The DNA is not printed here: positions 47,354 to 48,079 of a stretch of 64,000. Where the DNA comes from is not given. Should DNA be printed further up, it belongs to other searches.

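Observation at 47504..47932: Stand-alone bacterial SET-domain protein (142 aa)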

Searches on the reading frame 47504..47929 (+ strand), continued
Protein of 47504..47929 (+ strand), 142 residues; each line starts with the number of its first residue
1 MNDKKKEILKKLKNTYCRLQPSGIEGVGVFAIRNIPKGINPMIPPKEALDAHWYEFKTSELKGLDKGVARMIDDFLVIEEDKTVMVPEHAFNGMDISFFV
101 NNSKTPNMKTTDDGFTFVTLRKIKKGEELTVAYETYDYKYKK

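Call 33: search_protein_families(library=pfam, proteins=[L006:5440-6792:+, L015:7135-7608:-, L034:2619-3758:-, L015:7624-8109:-, L030:5424-6326:+, L052:2929-4098:+, L045:7655-8353:-], max_evalue=0.001)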
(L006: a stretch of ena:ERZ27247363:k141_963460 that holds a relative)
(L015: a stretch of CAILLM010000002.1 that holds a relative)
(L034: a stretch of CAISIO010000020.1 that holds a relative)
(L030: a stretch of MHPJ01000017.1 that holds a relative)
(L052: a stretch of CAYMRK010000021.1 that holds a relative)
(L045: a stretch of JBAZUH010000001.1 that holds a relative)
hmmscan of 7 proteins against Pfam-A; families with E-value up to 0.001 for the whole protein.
L006:5440-6792:+ (451 aa): 2 families
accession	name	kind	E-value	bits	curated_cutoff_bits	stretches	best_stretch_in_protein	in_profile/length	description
PF01071.24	GARS_A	-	4.9e-13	49.8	27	1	121-306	3-192/194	Phosphoribosylglycinamide synthetase, ATP-grasp (A) domain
PF02843.22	GARS_C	-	5.9e-09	36.6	34.8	1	378-434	36-90/92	Phosphoribosylglycinamide synthetase, C domain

L015:7135-7608:- (157 aa): 1 family
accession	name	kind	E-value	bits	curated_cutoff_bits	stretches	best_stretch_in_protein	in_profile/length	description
PF02643.20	DUF192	-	3.9e-34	117.1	27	1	49-153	3-95/96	Uncharacterized ACR, COG1430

L034:2619-3758:- (379 aa): 1 family
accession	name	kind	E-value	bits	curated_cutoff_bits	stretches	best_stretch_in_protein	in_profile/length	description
PF01702.25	TGT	-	3.3e-124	415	26.3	1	12-378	2-343/357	Queuine tRNA-ribosyltransferase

L015:7624-8109:- (161 aa): 2 families
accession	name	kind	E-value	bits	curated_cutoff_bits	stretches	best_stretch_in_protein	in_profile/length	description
PF09900.14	DUF2127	-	1.1e-24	87.7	24.3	1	12-150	2-140/140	Predicted membrane protein (DUF2127)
PF23636.1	DUF7144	-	0.00091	19.8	27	1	76-148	42-112/115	Domain of unknown function (DUF7144)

L030:5424-6326:+ (301 aa): 1 family
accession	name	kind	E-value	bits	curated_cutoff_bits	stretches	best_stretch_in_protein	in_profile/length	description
PF09924.15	LPG_synthase_C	-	3.1e-09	36.7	27.5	1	56-273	36-245/298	Phosphatidylglycerol lysyltransferase, C-terminal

L052:2929-4098:+ (390 aa): 5 families
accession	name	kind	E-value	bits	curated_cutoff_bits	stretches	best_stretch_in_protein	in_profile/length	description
PF07478.18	Dala_Dala_lig_C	-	4.5e-54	183.5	24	1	147-354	2-204/204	D-ala D-ala ligase C-terminus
PF01820.27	Dala_Dala_lig_N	-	1.5e-30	106.6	34.6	1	2-129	1-121/121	D-ala D-ala ligase N-terminus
PF02786.22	CPSase_L_D2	-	1.7e-06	28.2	19.8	0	282-328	132-178/211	Carbamoyl-phosphate synthase L chain, ATP binding domain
PF02222.28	ATP-grasp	-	1.7e-06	28.2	27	1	147-327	3-160/179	ATP-grasp domain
PF01071.24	GARS_A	-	0.00085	19.6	27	0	139-225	2-89/194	Phosphoribosylglycinamide synthetase, ATP-grasp (A) domain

L045:7655-8353:- (232 aa): 1 family
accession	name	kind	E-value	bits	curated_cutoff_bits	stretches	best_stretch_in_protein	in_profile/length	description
PF08713.17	DNA_alkylation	-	6.3e-37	127.8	21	1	11-205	1-197/213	DNA alkylation repair enzyme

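Call 41: find_encoding_contigs(protein=P0004, flank=4000, max_places=1)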
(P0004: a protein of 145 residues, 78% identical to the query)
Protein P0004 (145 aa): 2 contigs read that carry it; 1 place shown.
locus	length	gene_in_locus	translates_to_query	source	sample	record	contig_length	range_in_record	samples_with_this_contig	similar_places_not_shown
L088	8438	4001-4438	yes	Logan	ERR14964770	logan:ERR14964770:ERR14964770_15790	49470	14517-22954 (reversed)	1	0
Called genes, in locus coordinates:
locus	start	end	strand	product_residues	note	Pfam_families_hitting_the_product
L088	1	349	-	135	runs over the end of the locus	PF04977:DivIC (weak)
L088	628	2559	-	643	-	PF00009:GTP_EFTU, PF03144:GTP_EFTU_D2, PF00679:EFG_C, PF06421:LepA_C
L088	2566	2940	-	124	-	PF00589:Phage_integrase, PF13495:Phage_int_SAM_4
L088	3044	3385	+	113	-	-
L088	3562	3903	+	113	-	-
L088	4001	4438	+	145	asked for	PF00856:SET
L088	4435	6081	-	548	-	PF03023:MurJ, PF13440:Polysacc_synt_3, PF01943:Polysacc_synt, PF01554:MatE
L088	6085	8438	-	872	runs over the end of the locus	PF13196:DUF4012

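Call 42: find_encoding_contigs(protein=P0013, flank=4000, max_places=1)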
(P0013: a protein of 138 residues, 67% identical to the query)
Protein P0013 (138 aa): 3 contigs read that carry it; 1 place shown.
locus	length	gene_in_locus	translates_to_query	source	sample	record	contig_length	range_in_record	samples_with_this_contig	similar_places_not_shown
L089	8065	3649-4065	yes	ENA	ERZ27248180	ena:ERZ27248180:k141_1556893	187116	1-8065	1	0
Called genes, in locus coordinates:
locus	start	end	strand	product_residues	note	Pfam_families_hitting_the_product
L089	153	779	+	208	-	PF01862:PvlArgDC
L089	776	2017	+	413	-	PF03435:Sacchrp_dh_NADP, PF16653:Sacchrp_dh_C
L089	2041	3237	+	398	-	PF00278:Orn_DAP_Arg_deC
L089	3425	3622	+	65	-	-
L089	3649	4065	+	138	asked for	PF00856:SET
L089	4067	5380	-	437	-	PF01071:GARS_A, PF02843:GARS_C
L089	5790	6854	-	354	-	PF02073:Peptidase_M29, PF26233:NicX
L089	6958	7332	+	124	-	-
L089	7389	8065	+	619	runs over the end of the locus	PF01909:NTP_transf_2 (weak), PF18765:Polbeta (weak)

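Call 43: find_encoding_contigs(protein=P0024, flank=4000, max_places=1)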
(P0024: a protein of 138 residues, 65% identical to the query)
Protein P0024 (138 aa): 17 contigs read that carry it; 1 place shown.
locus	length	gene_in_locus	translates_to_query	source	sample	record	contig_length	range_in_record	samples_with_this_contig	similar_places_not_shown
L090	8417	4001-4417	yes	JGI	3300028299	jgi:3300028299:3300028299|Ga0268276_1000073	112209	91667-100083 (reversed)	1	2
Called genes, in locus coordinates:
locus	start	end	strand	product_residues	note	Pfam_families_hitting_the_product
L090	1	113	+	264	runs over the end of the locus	PF15515:MvaI_BcnI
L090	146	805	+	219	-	PF01844:HNH (weak), PF14279:HNH_5 (weak)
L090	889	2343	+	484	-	PF08357:SEFIR, PF13676:TIR_2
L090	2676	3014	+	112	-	-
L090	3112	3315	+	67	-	-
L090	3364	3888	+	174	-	-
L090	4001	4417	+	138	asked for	PF00856:SET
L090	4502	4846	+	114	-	PF24709:DUF7670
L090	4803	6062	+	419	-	PF10706:Aminoglyc_resit (weak)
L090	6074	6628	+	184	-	PF07690:MFS_1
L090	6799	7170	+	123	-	-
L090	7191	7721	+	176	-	PF01931:NTPase_I-T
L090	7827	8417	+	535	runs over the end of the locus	PF01569:PAP2, PF14067:LssY_C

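Call 48: find_related_loci(query=A2, collection=metagenome_contigs, flank=4000)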
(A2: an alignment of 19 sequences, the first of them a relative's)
Query A2 (451 aa) in metagenome_contigs; peptide patterns used: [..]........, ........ (x = any residue, [..] = any of these).
600 stretches matched a pattern (row limit reached: there are more); 578 encode a relative of the query (tblastn E <= 1e-3); the best 80 are kept; 80 distinct loci.
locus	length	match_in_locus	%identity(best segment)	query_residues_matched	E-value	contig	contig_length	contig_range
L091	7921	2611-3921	83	13-451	0e+0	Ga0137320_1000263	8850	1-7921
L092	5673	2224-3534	84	18-451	0e+0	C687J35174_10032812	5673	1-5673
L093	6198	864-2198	80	8-451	0e+0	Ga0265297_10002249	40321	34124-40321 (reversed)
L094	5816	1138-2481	78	7-451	0e+0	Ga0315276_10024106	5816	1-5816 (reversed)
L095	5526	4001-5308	79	16-451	0e+0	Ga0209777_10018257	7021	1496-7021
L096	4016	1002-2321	78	13-451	0e+0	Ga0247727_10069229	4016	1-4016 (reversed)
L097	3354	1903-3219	78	16-451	0e+0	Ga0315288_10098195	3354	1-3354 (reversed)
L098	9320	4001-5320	77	13-451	0e+0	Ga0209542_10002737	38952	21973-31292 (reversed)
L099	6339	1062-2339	80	28-451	0e+0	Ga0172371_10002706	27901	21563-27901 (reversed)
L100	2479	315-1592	79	25-449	0e+0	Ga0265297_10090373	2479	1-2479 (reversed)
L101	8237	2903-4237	76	9-451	0e+0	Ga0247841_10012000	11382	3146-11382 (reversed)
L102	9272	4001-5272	78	28-451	0e+0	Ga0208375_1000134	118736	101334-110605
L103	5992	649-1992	75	4-451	0e+0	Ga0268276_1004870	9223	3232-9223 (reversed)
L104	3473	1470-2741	77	28-451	0e+0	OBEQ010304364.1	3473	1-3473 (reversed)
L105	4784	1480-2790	70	15-451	0e+0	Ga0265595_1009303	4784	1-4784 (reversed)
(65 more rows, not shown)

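Call 49: find_related_loci(query=A1, collection=viral_contigs, flank=4000)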
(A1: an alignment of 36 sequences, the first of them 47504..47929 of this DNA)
Query A1 (142 aa) in viral_contigs; peptide patterns used: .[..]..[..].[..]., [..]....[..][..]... (x = any residue, [..] = any of these).
448 stretches matched a pattern; 135 encode a relative of the query (tblastn E <= 1e-3); the best 80 are kept; 80 distinct loci.
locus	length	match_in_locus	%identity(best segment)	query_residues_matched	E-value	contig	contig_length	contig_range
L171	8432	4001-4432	42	4-141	3e-29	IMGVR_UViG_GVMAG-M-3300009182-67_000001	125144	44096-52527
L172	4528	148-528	43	6-137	6e-29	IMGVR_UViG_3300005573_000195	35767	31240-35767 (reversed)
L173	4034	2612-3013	40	5-139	4e-28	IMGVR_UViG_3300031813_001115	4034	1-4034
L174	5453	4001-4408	42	5-136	5e-28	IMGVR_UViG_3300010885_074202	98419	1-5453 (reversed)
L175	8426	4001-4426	40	1-137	2e-27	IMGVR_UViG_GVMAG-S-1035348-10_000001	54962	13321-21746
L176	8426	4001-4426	40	1-137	2e-27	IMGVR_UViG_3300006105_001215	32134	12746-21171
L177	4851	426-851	40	1-137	7e-27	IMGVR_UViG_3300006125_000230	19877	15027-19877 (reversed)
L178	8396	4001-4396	38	5-133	1e-25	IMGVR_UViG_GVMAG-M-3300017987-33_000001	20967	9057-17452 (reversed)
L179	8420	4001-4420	38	3-137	6e-25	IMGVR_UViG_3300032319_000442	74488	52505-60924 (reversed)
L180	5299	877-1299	41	4-140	8e-25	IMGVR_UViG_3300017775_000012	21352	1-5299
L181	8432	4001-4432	38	6-140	5e-24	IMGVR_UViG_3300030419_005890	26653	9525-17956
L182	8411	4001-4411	36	5-137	2e-22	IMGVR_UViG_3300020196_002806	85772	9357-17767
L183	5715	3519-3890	38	7-134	2e-21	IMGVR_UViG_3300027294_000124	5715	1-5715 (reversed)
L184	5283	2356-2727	37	7-134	1e-19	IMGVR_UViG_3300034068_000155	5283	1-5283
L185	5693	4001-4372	34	7-134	8e-19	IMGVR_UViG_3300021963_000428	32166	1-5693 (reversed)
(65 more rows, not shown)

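Call 57: search_solved_structures(query=A2, max_evalue=0.00001, show_alignments=1)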
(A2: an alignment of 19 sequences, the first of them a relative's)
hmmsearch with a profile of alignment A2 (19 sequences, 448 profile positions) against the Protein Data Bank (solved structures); distinct sequences matched with E-value up to 0.00001: 11.
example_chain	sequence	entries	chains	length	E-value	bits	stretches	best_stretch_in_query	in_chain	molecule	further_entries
2xcl_A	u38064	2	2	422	2e-28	102.5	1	94-437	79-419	PHOSPHORIBOSYLAMINE--GLYCINE LIGASE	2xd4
2yw2_A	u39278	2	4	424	4.1e-28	101.5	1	92-435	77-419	Phosphoribosylamine--glycine ligase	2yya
5vev_A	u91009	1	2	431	4.6e-28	101.4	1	20-433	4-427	Phosphoribosylamine--glycine ligase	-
2yrw_A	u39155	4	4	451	2.5e-26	95.6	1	94-436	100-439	Phosphoribosylglycinamide synthetase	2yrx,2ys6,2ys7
3mjf_A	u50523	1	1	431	1e-19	73.9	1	94-433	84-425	Phosphoribosylamine--glycine ligase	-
1gso_A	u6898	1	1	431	7.1e-19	71.1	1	94-435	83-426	PROTEIN (GLYCINAMIDE RIBONUCLEOTIDE SYNTHETASE)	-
2qk4_A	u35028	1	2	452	1.5e-18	70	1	95-433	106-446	Trifunctional purine biosynthetic protein adenosine-3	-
2ip4_A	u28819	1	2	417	2.3e-17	66.1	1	93-433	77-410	Phosphoribosylamine--glycine ligase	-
7lvo_A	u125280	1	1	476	4e-17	65.3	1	96-433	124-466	phosphoribosyl-glycinamide (GAR) synthetase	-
3lp8_A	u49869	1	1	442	4.8e-16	61.7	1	94-432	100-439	Phosphoribosylamine-glycine ligase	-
1vkz_A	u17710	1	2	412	3.9e-15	58.7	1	103-431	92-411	Phosphoribosylamine--glycine ligase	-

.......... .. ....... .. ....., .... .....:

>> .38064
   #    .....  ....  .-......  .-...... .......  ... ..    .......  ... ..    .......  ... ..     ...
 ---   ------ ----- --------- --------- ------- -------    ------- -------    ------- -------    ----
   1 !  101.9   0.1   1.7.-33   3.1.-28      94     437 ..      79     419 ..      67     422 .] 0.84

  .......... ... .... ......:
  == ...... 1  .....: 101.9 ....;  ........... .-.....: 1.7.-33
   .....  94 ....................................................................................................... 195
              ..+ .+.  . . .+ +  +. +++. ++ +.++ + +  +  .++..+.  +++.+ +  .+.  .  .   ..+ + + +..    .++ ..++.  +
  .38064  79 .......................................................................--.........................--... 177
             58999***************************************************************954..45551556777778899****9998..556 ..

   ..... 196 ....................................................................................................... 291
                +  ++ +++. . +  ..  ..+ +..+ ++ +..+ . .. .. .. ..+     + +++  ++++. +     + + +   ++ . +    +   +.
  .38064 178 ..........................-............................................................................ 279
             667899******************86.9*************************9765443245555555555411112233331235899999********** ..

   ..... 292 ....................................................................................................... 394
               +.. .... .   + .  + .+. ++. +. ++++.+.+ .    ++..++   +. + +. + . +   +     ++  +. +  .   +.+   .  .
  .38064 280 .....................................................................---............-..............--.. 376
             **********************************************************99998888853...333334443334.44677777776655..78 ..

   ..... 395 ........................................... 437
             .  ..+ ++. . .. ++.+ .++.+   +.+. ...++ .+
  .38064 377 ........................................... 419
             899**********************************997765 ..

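Call 60: list_cluster_members(proteins=[window:47504-47929:+, window:43151-45022:-, window:48000-49643:-, window:45029-45847:-])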
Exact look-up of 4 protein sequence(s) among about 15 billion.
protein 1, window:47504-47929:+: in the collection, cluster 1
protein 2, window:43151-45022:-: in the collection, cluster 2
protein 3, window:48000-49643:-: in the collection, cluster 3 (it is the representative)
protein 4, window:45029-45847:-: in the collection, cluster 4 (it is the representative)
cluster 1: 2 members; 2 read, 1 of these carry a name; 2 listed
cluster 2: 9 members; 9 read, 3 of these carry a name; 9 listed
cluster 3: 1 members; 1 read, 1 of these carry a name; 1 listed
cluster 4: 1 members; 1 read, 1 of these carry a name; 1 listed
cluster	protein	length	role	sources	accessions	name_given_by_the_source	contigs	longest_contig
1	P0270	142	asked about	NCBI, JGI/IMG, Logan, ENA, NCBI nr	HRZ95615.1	MAG TPA: SET domain-containing protein [Candidatus Moranbacteria bacterium] | SET domain-containing protein [Candidatus Moranbacteria bacterium]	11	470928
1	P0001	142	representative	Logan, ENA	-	-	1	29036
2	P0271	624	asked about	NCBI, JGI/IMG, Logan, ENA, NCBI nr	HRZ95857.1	MAG TPA: translation elongation factor 4 [Candidatus Moranbacteria bacterium] | translation elongation factor 4 [Candidatus Moranbacteria bacterium]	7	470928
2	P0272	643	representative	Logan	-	-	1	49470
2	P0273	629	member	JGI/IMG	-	GTP-binding protein LepA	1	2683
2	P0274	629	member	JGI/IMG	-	GTP-binding protein LepA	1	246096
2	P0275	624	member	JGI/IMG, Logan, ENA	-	-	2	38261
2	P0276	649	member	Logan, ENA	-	-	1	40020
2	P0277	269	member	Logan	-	-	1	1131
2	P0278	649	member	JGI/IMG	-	-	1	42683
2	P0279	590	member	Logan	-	-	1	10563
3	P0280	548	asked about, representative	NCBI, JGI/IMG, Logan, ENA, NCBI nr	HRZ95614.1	MAG TPA: murein biosynthesis integral membrane protein MurJ [Candidatus Moranbacteria ... | murein biosynthesis integral membrane protein MurJ [Candidatus Moranbacteria bacterium]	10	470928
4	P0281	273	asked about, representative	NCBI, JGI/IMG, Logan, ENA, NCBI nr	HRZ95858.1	MAG TPA: tyrosine-type recombinase/integrase [Candidatus Moranbacteria bacterium] | tyrosine-type recombinase/integrase [Candidatus Moranbacteria bacterium]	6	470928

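Call 61: search_protein_families(library=padloc, proteins=[window:47504-47929:+, L006:5440-6792:+], max_evalue=0.01)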
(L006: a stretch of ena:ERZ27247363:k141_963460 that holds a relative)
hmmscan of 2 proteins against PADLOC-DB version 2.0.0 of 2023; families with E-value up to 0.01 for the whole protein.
window:47504-47929:+ (142 aa): 0 families

L006:5440-6792:+ (451 aa): 0 families

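Call 62: search_protein_families(library=phrogs, proteins=[window:47504-47929:+, L006:5440-6792:+], max_evalue=0.01)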
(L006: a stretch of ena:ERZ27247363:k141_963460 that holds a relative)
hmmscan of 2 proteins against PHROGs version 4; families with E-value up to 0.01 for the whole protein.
window:47504-47929:+ (142 aa): 2 families
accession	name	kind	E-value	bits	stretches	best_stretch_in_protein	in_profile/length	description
phrog_28741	-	unknown function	0.0023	18.9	0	96-137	50-97/100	-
phrog_24698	-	unknown function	0.0054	16.7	1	60-138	235-308/432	-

L006:5440-6792:+ (451 aa): 0 families
